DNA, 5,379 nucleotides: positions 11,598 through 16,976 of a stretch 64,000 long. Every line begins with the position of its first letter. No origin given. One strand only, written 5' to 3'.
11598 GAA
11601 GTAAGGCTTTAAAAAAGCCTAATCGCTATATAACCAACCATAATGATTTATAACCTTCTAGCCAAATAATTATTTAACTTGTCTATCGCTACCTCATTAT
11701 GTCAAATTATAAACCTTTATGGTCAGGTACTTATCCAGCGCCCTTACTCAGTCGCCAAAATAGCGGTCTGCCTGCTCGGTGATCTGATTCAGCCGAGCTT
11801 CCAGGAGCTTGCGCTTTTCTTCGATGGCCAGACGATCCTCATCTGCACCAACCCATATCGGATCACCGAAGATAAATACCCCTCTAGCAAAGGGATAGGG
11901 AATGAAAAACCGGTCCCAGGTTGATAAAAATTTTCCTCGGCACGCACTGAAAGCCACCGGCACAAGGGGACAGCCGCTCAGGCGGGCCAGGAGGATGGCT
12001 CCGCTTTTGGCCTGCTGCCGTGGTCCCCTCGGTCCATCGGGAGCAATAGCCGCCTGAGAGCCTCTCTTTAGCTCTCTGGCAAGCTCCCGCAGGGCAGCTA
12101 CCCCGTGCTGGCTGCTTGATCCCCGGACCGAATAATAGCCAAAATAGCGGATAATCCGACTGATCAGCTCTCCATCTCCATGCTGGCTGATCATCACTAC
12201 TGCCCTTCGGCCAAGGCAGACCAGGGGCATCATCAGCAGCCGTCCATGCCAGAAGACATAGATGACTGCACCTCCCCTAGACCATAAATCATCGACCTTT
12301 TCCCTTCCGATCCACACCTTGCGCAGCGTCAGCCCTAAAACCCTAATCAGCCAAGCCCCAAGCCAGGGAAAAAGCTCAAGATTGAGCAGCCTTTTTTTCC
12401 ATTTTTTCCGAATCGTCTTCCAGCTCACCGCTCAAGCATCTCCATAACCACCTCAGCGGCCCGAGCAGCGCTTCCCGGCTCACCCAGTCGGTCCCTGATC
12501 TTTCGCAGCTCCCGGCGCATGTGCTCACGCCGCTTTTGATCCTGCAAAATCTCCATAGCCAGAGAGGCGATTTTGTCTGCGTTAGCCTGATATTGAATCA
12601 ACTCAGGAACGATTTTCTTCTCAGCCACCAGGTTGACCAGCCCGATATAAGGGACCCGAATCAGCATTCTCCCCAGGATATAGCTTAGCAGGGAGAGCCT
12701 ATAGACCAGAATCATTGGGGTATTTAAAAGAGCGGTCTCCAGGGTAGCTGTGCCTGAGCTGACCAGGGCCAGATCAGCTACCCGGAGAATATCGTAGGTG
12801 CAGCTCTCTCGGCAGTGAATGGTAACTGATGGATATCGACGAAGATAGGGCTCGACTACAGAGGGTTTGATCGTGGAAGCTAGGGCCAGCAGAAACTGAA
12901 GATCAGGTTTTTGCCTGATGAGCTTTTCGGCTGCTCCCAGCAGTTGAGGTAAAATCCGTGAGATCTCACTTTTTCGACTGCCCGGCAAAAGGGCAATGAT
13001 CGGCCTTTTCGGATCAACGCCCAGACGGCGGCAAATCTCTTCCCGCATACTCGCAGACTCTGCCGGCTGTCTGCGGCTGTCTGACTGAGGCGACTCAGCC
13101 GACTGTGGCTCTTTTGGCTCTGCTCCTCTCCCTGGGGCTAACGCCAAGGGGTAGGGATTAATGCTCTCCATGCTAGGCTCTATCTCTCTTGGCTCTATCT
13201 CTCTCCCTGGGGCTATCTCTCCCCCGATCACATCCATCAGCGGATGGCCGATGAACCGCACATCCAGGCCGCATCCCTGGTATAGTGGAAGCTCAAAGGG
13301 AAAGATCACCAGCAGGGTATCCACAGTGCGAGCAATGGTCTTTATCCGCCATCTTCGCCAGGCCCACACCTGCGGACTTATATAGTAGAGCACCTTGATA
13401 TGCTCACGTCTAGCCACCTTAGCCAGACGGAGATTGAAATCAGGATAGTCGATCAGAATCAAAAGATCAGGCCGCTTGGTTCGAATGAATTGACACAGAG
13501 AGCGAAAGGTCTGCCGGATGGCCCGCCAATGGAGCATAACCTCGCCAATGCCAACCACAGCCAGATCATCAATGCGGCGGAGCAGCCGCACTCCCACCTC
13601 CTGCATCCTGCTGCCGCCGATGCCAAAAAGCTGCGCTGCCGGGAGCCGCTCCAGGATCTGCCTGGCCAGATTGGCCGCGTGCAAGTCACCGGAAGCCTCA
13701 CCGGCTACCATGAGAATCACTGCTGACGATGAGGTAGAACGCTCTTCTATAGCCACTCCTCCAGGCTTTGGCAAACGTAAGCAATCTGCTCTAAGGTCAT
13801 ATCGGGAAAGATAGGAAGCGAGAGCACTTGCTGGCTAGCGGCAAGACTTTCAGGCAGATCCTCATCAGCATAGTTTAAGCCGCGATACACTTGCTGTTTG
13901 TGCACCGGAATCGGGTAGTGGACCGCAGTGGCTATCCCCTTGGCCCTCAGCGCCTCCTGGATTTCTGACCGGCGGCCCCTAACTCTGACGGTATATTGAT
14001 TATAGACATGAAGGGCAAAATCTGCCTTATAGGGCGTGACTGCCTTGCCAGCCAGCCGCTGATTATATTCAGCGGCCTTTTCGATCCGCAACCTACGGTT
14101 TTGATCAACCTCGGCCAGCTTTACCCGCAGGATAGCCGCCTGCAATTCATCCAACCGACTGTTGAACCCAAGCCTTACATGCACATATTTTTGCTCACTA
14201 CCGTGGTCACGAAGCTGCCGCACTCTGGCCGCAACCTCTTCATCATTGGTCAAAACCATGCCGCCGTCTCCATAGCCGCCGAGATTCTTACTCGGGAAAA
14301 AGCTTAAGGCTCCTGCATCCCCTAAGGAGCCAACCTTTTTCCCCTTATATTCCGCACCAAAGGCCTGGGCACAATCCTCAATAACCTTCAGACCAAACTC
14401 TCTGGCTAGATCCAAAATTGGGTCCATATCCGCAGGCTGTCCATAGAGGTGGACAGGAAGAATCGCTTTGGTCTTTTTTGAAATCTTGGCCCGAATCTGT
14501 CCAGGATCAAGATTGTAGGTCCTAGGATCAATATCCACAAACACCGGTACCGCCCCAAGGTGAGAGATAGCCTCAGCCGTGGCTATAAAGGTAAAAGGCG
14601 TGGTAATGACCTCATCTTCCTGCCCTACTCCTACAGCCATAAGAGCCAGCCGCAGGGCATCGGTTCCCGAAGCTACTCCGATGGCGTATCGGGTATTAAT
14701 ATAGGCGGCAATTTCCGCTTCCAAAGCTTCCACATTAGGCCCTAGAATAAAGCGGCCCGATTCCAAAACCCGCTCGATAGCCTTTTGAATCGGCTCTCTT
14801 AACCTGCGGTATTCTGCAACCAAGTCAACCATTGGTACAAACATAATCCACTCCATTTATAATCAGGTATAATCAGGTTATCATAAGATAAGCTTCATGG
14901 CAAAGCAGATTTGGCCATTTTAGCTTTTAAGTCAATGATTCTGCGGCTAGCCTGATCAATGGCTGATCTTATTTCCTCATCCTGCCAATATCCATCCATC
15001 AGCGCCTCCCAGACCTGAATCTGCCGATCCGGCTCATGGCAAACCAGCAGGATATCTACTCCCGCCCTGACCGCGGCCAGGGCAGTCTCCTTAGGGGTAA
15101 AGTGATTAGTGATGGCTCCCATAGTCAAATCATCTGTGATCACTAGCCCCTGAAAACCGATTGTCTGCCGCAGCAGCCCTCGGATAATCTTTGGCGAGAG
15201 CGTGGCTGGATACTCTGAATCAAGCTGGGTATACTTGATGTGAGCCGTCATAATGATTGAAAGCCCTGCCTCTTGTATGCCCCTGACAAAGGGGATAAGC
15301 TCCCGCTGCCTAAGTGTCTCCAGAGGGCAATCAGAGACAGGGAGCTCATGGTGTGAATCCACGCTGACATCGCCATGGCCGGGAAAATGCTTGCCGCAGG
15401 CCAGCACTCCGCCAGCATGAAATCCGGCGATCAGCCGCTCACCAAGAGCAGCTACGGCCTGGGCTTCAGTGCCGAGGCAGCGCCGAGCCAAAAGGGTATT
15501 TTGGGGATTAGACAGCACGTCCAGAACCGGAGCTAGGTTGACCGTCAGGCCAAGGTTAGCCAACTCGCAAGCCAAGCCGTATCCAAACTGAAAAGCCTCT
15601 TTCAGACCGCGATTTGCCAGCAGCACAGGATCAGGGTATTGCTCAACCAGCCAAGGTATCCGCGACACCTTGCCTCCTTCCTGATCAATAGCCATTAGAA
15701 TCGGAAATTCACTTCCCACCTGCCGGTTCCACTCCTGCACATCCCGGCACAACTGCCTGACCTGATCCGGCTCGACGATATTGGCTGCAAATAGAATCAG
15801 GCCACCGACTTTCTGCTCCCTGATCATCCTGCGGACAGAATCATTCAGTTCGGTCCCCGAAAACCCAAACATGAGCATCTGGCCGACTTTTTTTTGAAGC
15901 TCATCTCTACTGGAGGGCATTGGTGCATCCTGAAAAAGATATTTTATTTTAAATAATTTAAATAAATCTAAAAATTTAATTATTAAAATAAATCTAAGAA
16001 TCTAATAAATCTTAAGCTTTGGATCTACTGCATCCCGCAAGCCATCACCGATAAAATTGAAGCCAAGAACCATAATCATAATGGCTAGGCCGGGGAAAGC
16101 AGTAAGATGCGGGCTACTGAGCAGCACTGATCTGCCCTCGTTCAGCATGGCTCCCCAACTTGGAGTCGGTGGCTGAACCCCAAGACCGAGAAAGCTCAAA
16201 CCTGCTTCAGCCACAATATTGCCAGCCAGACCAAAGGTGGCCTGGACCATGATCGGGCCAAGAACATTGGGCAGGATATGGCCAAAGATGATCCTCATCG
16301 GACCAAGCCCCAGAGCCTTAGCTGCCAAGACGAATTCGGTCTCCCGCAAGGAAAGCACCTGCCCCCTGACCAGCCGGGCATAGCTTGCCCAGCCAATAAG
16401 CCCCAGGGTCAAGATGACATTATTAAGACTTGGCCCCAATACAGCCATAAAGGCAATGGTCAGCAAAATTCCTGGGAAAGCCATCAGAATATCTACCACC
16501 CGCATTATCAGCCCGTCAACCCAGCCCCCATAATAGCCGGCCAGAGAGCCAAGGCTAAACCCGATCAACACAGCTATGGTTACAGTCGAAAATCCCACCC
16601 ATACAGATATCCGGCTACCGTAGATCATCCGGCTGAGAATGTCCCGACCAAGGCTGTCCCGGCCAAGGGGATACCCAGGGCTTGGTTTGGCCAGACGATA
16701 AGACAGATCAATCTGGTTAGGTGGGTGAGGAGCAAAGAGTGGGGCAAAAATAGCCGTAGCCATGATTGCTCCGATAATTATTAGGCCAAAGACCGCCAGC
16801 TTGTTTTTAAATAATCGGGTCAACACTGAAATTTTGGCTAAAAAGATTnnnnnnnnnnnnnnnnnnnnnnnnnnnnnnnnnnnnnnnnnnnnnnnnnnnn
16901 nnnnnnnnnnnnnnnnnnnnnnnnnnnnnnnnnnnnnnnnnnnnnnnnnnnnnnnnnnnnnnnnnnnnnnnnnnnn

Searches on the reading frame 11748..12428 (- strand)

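Call 65: search_protein_families(library=pfam, proteins=[window:11748-12428:-], max_evalue=0.001)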
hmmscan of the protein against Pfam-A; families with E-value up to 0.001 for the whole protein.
window:11748-12428:- (226 aa): 2 families
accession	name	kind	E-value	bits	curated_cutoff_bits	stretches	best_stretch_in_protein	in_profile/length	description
PF04028.18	DUF374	-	4.1e-27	94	26.8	1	73-137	5-69/69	Domain of unknown function (DUF374)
PF01553.26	Acyltransferase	-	0.00016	21.9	23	1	69-161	31-132/132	Acyltransferase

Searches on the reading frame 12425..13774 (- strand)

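Call 66: search_protein_families(library=pfam, proteins=[window:12425-13774:-], max_evalue=0.001)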
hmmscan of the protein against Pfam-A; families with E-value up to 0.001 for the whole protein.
window:12425-13774:- (449 aa): 1 family
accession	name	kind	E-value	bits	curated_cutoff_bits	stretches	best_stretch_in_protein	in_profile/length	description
PF02684.21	LpxB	-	1.2e-102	344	22.6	2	20-183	1-166/374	Lipid-A-disaccharide synthetase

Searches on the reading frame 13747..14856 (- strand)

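Call 26: search_protein_families(library=pfam, proteins=[window:13747-14856:-], max_evalue=0.01)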
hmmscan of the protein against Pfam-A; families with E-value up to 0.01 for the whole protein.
window:13747-14856:- (369 aa): 4 families
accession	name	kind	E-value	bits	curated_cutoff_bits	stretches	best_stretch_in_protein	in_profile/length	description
PF01041.23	DegT_DnrJ_EryC1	-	1.1e-127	426.6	19.8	1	20-365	4-359/360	DegT/DnrJ/EryC1/StrS aminotransferase family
PF01053.26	Cys_Met_Meta_PP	-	1e-05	24.7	27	1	39-218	51-229/381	Cys/Met metabolism PLP-dependent enzyme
PF01212.27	Beta_elim_lyase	-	1.2e-05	25.2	27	1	40-221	32-229/288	Beta-eliminating lyase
PF00266.25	Aminotran_5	-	0.0043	16.5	21.5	1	42-167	45-181/371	Aminotransferase class-V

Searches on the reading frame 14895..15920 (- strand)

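Call 26: search_protein_families(library=pfam, proteins=[window:14895-15920:-], max_evalue=0.01)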
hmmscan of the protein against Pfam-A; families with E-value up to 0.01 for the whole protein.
window:14895-15920:- (341 aa): 1 family
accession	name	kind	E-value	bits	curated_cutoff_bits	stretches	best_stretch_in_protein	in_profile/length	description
PF00933.27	Glyco_hydro_3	-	2.4e-76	257.6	27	1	8-330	2-315/316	Glycosyl hydrolase family 3 N terminal domain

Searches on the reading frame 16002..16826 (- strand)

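Call 26: search_protein_families(library=pfam, proteins=[window:16002-16826:-], max_evalue=0.01)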
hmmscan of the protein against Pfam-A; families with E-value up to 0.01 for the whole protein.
window:16002-16826:- (274 aa): 2 families
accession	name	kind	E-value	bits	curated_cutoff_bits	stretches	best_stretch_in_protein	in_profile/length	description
PF00528.27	BPD_transp_1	-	1.8e-34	119.6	26.4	1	89-272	1-183/184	Binding-protein-dependent transport system inner membrane component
PF12911.12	OppC_N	-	6.8e-15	55.1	23.9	1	2-48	7-53/53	N-terminal TM domain of oligopeptide transport permease C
